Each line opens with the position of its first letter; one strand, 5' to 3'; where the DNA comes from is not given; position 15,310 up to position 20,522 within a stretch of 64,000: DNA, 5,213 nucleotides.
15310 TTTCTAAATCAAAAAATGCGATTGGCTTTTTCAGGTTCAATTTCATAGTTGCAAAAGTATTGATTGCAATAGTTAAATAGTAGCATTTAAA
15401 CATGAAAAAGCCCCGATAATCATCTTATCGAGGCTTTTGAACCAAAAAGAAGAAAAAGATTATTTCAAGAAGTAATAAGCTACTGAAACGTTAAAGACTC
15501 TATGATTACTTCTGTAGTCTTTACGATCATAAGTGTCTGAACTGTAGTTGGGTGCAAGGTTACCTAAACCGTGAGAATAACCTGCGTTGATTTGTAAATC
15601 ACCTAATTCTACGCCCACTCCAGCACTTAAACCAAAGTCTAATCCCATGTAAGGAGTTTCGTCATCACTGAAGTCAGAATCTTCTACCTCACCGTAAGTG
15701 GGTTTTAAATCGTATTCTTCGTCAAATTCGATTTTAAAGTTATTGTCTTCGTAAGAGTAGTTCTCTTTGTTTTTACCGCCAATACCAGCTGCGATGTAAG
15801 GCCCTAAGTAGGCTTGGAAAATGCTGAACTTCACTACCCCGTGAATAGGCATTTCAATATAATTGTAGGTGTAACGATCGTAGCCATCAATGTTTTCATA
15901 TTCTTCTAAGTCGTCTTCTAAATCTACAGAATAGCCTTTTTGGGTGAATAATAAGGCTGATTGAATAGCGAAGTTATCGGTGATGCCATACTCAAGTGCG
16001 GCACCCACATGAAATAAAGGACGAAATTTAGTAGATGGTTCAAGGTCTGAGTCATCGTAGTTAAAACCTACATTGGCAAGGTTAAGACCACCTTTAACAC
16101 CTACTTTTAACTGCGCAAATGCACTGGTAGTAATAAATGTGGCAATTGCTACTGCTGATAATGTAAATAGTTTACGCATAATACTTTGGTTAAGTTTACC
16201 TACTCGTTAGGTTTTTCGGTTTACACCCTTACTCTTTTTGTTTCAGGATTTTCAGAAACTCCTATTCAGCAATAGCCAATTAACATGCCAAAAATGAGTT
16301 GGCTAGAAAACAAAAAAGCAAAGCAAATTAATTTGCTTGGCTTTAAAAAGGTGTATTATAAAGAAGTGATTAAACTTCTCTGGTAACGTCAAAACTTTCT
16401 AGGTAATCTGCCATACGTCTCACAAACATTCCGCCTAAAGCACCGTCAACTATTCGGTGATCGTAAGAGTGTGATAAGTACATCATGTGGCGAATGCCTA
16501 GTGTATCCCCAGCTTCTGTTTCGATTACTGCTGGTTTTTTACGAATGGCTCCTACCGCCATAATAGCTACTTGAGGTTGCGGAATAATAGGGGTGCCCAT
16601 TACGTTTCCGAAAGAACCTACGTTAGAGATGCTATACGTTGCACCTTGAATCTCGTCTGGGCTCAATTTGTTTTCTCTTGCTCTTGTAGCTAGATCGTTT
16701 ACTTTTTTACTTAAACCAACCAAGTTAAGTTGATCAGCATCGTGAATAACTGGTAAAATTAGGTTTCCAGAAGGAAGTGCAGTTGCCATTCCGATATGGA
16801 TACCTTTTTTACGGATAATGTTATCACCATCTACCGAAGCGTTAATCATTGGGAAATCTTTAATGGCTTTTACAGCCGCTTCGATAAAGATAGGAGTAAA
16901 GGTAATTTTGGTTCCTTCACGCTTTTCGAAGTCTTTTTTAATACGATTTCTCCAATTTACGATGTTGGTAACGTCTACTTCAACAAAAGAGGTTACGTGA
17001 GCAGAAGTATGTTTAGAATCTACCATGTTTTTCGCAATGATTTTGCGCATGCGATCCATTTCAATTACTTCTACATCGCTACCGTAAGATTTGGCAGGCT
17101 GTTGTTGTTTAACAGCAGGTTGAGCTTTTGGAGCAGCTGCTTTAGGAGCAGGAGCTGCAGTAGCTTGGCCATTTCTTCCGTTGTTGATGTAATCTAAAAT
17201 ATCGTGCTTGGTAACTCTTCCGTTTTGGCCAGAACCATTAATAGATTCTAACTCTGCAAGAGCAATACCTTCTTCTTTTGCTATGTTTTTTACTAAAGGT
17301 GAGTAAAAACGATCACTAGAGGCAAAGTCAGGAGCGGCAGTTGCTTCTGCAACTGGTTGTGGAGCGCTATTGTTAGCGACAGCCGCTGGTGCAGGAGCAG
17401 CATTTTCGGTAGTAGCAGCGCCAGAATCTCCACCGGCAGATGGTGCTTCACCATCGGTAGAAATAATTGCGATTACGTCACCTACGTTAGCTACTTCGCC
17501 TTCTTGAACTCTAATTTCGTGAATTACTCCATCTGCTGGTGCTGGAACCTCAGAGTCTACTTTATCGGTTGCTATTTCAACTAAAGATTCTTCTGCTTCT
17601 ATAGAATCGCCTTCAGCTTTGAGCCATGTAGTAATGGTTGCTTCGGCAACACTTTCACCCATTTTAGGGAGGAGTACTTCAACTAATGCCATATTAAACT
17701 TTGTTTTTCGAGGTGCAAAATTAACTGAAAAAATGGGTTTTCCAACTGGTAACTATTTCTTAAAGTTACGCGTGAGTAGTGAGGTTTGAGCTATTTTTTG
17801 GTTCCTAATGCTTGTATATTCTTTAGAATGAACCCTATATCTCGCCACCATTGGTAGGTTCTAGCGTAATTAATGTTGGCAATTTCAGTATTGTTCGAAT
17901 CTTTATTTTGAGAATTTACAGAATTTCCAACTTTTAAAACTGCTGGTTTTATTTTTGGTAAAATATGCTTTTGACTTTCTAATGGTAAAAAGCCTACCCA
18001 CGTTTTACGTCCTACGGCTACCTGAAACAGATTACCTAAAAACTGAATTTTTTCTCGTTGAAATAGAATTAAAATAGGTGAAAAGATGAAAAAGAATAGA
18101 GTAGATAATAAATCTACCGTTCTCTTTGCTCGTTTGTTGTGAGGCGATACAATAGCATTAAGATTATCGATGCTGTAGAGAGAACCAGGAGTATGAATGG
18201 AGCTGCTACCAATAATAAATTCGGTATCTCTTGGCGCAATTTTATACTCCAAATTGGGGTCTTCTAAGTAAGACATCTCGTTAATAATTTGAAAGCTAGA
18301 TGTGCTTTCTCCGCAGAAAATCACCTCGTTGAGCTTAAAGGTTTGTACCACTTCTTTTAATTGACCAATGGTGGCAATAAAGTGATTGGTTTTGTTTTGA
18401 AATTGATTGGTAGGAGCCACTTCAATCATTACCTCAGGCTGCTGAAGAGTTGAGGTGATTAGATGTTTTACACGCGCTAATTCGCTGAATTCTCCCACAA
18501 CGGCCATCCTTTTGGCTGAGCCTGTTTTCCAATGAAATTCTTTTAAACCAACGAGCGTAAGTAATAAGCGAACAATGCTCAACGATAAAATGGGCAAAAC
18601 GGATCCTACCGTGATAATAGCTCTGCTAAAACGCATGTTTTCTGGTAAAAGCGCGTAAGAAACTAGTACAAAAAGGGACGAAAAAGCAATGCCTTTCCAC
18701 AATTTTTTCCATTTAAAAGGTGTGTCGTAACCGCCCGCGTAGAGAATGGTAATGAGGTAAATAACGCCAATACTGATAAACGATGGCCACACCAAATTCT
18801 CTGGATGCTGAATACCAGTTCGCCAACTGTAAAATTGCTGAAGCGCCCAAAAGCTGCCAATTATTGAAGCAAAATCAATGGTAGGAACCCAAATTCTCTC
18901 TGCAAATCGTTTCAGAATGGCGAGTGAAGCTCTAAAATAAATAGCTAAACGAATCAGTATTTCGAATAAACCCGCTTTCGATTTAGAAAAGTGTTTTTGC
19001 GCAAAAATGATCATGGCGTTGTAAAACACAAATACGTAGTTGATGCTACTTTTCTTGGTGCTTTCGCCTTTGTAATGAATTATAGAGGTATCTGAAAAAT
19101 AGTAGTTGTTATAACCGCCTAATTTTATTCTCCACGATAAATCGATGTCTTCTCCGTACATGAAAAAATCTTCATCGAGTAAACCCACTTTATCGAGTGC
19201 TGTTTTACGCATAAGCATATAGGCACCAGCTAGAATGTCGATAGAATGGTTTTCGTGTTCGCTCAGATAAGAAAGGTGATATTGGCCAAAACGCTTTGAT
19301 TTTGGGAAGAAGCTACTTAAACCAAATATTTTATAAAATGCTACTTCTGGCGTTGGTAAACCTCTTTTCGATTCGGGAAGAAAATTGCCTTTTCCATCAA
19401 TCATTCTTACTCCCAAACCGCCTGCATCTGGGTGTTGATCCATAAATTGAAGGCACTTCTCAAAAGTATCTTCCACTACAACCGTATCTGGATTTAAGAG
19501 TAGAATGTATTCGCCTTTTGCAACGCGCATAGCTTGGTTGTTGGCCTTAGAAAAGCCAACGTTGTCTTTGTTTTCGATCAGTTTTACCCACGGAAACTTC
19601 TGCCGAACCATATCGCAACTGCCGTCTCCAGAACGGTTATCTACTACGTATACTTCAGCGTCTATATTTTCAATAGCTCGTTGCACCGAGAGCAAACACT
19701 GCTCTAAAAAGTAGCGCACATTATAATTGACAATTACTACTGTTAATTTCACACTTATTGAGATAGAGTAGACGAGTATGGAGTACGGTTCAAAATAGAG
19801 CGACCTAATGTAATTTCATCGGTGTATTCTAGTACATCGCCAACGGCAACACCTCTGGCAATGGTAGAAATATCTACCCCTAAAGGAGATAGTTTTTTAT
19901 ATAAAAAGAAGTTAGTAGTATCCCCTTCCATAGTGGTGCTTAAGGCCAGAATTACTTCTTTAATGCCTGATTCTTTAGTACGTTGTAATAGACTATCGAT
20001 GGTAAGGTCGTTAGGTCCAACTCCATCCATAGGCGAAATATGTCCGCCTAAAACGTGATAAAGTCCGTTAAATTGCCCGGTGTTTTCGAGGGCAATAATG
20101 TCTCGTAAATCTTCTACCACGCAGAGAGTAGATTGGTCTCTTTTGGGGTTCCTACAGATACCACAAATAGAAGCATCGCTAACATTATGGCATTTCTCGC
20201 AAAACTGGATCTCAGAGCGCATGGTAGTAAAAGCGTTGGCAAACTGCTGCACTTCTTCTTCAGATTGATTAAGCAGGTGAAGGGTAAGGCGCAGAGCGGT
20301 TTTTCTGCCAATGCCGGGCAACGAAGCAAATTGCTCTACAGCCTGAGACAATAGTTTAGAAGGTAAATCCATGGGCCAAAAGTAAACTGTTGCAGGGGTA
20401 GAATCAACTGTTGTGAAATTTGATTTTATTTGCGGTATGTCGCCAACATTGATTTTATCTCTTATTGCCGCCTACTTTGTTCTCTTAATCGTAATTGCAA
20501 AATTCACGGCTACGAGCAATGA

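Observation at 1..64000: Hyper-abundant oligonucleotide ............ (core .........): a DNA-uptake-sequence-like signature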

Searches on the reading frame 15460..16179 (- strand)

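Call 34: search_protein_families(library=pfam, proteins=[window:15460-16179:-], max_evalue=0.00001)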
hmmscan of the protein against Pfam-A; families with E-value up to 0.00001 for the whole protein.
window:15460-16179:- (239 aa): 2 families
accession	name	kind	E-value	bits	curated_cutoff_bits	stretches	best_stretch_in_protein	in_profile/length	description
PF13568.12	OMP_b-brl_2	-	1.7e-17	64.5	27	1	21-208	1-173/175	Outer membrane protein beta-barrel domain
PF13505.12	OMP_b-brl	-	2.9e-13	50.8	28.7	1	9-237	2-175/175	Outer membrane protein beta-barrel domain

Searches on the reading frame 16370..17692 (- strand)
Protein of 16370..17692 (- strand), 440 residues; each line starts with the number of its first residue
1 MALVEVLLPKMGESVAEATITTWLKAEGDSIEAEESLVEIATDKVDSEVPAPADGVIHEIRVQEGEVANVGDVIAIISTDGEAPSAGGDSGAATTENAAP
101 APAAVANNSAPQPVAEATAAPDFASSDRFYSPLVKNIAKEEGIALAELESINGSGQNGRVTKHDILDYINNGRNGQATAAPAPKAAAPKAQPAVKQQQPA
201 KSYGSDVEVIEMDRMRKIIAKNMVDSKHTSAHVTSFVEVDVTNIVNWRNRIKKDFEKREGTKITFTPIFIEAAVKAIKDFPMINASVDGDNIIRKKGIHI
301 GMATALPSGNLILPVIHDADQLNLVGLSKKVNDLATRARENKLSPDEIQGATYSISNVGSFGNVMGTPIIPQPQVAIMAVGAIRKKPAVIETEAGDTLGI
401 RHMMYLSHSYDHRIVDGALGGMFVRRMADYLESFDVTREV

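Call 34: search_protein_families(library=pfam, proteins=[window:16370-17692:-], max_evalue=0.00001)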
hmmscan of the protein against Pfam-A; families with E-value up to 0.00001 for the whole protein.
window:16370-17692:- (440 aa): 3 families
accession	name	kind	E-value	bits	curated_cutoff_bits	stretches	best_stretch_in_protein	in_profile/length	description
PF00198.28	2-oxoacid_dh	-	2e-79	266.7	23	1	206-434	3-227/232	2-oxoacid dehydrogenases acyltransferase (catalytic domain)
PF00364.28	Biotin_lipoyl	-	2.3e-20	72.6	22.1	1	5-77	2-73/73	Biotin-requiring enzyme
PF02817.22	E3_binding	-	1.1e-12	48.4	23.7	1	129-166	2-36/36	e3 binding domain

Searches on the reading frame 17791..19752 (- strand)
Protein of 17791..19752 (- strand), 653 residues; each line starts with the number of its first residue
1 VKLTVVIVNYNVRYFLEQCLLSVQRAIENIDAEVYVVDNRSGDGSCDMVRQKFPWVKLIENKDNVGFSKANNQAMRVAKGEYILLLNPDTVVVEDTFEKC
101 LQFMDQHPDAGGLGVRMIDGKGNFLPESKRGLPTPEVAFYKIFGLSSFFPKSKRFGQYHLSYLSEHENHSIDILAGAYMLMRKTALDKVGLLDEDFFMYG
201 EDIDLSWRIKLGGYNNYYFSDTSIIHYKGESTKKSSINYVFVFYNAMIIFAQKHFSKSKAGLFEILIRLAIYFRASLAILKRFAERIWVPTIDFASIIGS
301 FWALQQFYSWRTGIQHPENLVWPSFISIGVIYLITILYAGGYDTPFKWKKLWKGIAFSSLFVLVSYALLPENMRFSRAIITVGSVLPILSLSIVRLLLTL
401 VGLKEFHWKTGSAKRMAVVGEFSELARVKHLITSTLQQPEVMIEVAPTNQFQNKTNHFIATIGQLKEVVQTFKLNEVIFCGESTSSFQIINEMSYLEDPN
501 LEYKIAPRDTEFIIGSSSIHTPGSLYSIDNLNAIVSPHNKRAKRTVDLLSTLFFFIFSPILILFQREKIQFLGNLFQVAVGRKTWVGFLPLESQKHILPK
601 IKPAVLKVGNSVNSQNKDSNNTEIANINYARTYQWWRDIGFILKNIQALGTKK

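Call 34: search_protein_families(library=pfam, proteins=[window:17791-19752:-], max_evalue=0.00001)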
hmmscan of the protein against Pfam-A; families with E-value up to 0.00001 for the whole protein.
window:17791-19752:- (653 aa): 3 families
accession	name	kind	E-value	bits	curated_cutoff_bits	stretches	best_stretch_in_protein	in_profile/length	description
PF00535.33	Glycos_transf_2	-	1.1e-21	77.9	23.3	1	4-154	1-132/168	Glycosyl transferase family 2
PF13641.12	Glyco_tranf_2_3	-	3.3e-20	73.5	27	1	3-235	3-220/230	Glycosyltransferase like family 2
PF13632.12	Glyco_trans_2_3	-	1.3e-07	32.1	27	1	82-379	1-183/198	Glycosyl transferase family group 2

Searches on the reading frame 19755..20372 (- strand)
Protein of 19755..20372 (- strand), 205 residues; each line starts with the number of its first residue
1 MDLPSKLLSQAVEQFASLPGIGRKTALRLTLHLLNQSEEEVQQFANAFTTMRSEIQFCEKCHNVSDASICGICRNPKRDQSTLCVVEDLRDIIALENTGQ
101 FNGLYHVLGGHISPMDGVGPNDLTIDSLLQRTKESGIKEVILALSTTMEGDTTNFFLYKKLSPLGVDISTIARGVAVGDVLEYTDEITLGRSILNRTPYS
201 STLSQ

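Call 34: search_protein_families(library=pfam, proteins=[window:19755-20372:-], max_evalue=0.00001)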
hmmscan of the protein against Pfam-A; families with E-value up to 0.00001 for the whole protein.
window:19755-20372:- (205 aa): 5 families
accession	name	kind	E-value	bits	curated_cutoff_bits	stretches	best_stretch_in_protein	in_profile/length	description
PF13662.12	Toprim_4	-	9e-25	87.2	25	1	81-172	1-85/85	Toprim domain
PF21176.3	RecR_HhH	-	3.7e-13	49.5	27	1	9-50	2-43/45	RecR, helix-hairpin-helix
PF21175.2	RecR_C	-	1.1e-08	34.8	22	1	174-197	1-24/24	RecR, C-terminal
PF01751.28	Toprim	-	1.6e-07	31.8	23.1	1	82-163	1-82/96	Toprim domain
PF02132.21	RecR_ZnF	-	2.1e-06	27.8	22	1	55-75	1-21/21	RecR, Cys4-zinc finger domain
